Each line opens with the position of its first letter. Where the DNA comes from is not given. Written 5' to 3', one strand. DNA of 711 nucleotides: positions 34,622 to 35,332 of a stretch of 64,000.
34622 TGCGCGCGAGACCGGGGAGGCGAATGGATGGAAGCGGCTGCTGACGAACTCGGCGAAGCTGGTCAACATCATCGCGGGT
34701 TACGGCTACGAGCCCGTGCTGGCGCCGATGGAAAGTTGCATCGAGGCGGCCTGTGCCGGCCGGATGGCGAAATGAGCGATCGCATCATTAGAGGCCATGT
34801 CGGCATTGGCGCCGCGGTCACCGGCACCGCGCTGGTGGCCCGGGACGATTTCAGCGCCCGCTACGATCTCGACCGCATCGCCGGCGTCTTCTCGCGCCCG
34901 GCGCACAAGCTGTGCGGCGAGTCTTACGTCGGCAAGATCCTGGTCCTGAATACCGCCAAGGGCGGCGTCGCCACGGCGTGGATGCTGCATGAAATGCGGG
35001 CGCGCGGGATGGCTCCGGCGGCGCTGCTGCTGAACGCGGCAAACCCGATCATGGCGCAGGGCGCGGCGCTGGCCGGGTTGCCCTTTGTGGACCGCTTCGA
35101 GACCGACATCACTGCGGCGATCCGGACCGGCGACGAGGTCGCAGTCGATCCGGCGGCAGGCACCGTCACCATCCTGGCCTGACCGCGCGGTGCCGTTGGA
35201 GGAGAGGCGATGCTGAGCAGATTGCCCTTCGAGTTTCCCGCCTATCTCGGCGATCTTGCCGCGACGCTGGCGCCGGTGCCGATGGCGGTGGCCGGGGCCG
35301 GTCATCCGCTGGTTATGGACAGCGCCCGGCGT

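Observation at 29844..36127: Aconitase-X (DUF521/DUF126) hydro-lyase pair wedged between xsc and pta, behind a TauR-like MocR regulator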

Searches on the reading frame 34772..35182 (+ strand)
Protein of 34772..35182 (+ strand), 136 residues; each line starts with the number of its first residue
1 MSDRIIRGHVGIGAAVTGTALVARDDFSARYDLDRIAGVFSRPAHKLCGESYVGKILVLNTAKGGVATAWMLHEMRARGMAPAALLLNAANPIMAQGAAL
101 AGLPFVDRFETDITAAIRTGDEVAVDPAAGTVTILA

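Call 3: search_protein_families(library=pfam, proteins=[window:34772-35182:+])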
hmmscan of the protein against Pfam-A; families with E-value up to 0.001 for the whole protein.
window:34772-35182:+ (136 aa): 1 family
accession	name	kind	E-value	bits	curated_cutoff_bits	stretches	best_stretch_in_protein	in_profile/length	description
PF01989.23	AcnX_swivel_put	-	9.7e-23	80.3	27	1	27-106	1-80/80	Aconitase X swivel domain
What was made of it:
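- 34772..35182 (+): acnXS, small (swivel) subunit. Its start overlaps the acnXL stop (ATGA). PF01989, 80 bits (call 3).
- Checked: AcnX small subunit, 34772-35182: PF01989, 80 bits (call 3).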

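Call 4: search_protein_families(library=ncbifam, proteins=[window:34772-35182:+])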
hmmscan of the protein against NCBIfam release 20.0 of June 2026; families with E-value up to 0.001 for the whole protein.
window:34772-35182:+ (136 aa): 2 families
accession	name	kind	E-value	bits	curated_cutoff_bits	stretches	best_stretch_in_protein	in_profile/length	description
NF003046.0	PRK03955.1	equivalog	7e-21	74.5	163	1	13-135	11-130/132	DUF126 domain-containing protein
NF051439.1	C3LHypDHLhpIPSEAE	equivalog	2.7e-07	29.4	700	1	13-103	5-95/555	cis-3-hydroxy-L-proline dehydratase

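Call 48: search_solved_structures(query=window:34772-35182:+, max_evalue=1, show_alignments=3)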
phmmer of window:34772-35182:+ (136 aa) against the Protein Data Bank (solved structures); distinct sequences matched with E-value up to 1: 6.
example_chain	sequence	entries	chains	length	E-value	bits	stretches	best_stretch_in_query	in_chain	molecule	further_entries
2hi6_A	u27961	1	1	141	5.4e-14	55.5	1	16-134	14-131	UPF0107 protein AF0055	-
7cnr_B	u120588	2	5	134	2.8e-13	53.2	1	7-135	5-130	UPF0107 protein TK1248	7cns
7cnp_A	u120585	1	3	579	0.037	17.3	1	17-105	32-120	cis-3-hydroxy-L-proline dehydratase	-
7d2r_A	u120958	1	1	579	0.037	17.2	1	17-105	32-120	cis-3-hydroxy-L-proline dehydratase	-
7cnq_A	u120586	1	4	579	0.042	17.1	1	17-105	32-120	cis-3-hydroxy-L-proline dehydratase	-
7l0o_A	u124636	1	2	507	0.19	15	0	88-134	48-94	Agglutinin receptor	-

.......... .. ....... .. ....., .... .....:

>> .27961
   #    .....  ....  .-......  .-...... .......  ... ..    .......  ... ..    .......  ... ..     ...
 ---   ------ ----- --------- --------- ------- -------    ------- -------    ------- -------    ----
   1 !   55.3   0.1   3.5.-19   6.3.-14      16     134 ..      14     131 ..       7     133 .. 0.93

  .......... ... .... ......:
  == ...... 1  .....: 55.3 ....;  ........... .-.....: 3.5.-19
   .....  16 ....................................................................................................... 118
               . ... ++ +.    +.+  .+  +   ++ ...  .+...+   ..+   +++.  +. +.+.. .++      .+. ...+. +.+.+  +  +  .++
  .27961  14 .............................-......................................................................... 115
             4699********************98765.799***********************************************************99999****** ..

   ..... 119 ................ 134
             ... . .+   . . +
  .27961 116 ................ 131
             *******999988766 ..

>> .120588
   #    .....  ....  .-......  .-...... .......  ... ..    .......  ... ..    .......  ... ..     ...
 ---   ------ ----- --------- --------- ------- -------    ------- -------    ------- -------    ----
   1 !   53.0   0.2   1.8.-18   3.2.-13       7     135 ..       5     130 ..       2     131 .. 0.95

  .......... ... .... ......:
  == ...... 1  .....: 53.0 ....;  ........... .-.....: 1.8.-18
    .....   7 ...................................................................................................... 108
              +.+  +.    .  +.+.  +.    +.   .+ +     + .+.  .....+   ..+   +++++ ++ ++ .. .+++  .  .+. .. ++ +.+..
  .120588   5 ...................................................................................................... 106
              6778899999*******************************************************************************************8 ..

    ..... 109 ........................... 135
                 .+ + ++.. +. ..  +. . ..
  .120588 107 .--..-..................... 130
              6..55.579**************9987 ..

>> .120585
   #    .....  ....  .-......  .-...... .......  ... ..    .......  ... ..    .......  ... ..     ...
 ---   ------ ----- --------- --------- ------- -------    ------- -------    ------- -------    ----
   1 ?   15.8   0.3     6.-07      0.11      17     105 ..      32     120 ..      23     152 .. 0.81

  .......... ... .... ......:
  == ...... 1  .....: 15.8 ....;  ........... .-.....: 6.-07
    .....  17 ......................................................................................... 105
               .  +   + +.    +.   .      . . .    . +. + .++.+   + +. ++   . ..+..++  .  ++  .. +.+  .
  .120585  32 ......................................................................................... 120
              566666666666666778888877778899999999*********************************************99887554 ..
